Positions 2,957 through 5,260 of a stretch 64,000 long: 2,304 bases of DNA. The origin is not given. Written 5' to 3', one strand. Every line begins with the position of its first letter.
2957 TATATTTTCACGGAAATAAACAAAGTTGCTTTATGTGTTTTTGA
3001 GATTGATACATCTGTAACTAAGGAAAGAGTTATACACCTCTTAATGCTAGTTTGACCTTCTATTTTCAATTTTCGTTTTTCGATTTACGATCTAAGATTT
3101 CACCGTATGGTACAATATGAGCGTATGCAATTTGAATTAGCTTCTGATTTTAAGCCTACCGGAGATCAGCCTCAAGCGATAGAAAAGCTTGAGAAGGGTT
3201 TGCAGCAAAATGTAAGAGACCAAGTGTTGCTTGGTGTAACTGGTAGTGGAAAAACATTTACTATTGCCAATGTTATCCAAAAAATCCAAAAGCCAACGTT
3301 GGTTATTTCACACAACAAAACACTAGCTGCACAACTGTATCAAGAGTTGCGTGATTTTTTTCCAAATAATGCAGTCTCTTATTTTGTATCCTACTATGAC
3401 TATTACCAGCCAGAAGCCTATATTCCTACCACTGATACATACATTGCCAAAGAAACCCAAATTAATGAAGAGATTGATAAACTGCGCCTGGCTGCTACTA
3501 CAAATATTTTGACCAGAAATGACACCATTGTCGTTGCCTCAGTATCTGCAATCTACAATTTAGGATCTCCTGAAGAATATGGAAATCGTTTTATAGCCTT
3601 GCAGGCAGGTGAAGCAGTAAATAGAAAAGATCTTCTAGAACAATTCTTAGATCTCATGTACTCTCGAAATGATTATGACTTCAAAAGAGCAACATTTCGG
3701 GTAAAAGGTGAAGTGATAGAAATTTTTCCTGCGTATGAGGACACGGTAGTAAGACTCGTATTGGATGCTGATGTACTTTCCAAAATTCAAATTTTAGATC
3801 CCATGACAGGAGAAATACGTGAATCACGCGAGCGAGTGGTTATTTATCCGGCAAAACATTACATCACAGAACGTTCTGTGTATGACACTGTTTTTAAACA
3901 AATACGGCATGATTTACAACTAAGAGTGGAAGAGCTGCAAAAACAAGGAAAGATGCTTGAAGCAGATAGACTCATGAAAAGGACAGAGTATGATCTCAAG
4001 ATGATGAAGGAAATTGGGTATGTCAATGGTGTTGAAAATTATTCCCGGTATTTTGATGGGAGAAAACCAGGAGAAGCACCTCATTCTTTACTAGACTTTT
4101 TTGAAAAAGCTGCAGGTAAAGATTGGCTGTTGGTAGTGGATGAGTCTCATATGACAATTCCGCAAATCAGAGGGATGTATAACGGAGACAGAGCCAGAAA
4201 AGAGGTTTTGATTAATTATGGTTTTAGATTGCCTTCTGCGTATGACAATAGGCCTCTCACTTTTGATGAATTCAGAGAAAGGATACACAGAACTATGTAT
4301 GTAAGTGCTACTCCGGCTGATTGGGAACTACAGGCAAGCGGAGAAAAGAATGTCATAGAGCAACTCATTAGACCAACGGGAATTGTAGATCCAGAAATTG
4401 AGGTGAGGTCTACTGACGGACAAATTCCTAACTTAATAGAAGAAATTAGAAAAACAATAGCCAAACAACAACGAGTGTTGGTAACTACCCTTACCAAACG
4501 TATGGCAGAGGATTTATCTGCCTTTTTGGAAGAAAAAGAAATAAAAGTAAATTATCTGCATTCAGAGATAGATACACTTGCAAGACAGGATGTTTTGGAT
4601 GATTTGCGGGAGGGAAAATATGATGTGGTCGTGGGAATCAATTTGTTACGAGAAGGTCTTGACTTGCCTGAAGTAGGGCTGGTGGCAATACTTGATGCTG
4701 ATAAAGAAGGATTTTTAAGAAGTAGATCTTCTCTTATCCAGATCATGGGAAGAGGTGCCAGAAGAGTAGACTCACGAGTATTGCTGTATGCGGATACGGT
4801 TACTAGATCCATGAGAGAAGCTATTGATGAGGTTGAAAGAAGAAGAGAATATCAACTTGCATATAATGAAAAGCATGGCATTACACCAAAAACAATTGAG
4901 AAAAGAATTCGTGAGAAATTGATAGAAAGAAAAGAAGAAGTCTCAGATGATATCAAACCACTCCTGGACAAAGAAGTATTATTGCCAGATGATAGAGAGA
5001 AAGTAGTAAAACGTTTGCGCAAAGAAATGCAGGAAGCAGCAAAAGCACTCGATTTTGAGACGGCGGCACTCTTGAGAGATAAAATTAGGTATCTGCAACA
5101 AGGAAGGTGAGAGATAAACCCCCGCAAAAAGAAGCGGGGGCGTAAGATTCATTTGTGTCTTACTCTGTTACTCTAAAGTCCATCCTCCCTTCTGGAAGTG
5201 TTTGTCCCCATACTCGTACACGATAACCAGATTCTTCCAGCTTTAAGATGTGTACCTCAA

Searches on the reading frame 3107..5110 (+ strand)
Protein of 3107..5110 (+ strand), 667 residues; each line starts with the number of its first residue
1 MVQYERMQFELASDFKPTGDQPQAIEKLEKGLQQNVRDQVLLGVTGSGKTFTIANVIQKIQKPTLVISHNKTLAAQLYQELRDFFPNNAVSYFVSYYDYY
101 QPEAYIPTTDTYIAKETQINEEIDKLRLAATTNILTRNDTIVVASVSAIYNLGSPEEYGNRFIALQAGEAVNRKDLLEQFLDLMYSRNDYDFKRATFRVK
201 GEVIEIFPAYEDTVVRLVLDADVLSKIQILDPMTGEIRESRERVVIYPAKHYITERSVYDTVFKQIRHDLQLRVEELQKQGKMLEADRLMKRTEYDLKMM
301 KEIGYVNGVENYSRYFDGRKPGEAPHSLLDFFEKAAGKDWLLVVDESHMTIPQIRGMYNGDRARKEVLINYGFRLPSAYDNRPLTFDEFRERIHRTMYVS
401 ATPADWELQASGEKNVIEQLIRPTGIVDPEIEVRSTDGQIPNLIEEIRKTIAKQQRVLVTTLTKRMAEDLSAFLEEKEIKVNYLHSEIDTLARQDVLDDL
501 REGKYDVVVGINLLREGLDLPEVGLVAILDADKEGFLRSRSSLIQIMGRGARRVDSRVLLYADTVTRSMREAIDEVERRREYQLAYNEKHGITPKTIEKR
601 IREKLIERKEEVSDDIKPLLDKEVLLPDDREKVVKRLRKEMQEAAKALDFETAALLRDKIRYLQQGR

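Call 40: search_protein_families(library=pfam, proteins=[window:3107-5110:+], max_evalue=0.001)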
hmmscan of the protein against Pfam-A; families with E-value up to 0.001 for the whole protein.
window:3107-5110:+ (667 aa): 7 families
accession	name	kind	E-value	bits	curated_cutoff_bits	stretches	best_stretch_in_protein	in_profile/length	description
PF17757.6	UvrB_inter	-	1e-25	90.1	22.9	1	163-252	1-91/91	UvrB interaction domain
PF12344.14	UvrB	-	2.8e-22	78.7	27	1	560-602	1-43/43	Ultra-violet resistance protein B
PF00271.37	Helicase_C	-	6.6e-20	71.8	23.5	1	443-552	6-108/110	Helicase conserved C-terminal domain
PF04851.21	ResIII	-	4e-12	46.8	22.5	1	16-122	3-113/164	Type III restriction enzyme, res subunit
PF02151.25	UVR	-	1.1e-10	41.3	21.5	1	631-665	1-35/36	UvrB/uvrC motif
PF00270.35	DEAD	-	5.6e-08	33.1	26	1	20-89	3-73/167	DEAD/DEAH box helicase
PF13245.12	AAA_19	-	0.0008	20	25.1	0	40-64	15-39/134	AAA domain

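Call 41: find_homologous_proteins(query=window:3107-5107:+, max_evalue=1e-50)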
Query window:3107-5107:+ (667 aa): 8000 proteins with E <= 1e-50 among 8000 candidates; the best 120 are listed.
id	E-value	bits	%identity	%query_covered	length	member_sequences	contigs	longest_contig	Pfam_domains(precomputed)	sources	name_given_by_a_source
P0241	0.0e+0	1459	100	100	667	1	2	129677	PF00270.36,PF02151.26,PF17757.7,PF00271.38,PF27431.1,PF04851.22,PF12344.15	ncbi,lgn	-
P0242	0.0e+0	1197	80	99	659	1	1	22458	PF00270.36,PF02151.26,PF17757.7,PF00271.38,PF27431.1,PF04851.22,PF12344.15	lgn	-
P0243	0.0e+0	1196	80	99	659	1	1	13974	PF00270.36,PF02151.26,PF17757.7,PF00271.38,PF27431.1,PF04851.22,PF12344.15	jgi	jgi:excinuclease ABC subunit B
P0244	0.0e+0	1193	80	99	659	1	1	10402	PF00270.36,PF02151.26,PF17757.7,PF00271.38,PF27431.1,PF04851.22,PF12344.15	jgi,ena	-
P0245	0.0e+0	1145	75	99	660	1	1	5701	PF00270.36,PF02151.26,PF17757.7,PF00271.38,PF27431.1,PF04851.22,PF12344.15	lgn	-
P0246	0.0e+0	1144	75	99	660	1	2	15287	PF00270.36,PF02151.26,PF17757.7,PF00271.38,PF27431.1,PF04851.22,PF12344.15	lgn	-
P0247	0.0e+0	1118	73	100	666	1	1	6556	PF02151.26,PF17757.7,PF00271.38,PF27431.1,PF04851.22,PF12344.15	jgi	-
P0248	0.0e+0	1117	75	99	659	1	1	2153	PF00270.36,PF02151.26,PF17757.7,PF00271.38,PF27431.1,PF04851.22,PF12344.15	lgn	-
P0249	0.0e+0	1112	73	99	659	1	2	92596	PF02151.26,PF17757.7,PF00271.38,PF27431.1,PF04851.22,PF12344.15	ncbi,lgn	-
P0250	0.0e+0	1112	72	100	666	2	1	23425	PF00270.36,PF02151.26,PF17757.7,PF00271.38,PF27431.1,PF04851.22,PF12344.15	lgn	-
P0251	0.0e+0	1111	74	99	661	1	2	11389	PF00270.36,PF02151.26,PF17757.7,PF00271.38,PF27431.1,PF04851.22,PF12344.15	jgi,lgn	-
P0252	0.0e+0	1109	74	99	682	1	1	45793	PF00270.36,PF02151.26,PF17757.7,PF00271.38,PF27431.1,PF04851.22,PF12344.15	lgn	-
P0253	0.0e+0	1107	73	99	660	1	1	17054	PF00270.36,PF02151.26,PF17757.7,PF00271.38,PF27431.1,PF04851.22,PF12344.15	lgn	-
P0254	0.0e+0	1107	74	99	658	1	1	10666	PF00270.36,PF02151.26,PF17757.7,PF00271.38,PF27431.1,PF04851.22,PF12344.15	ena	-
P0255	0.0e+0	1104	73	99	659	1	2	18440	PF00270.36,PF02151.26,PF17757.7,PF00271.38,PF27431.1,PF04851.22,PF12344.15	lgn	-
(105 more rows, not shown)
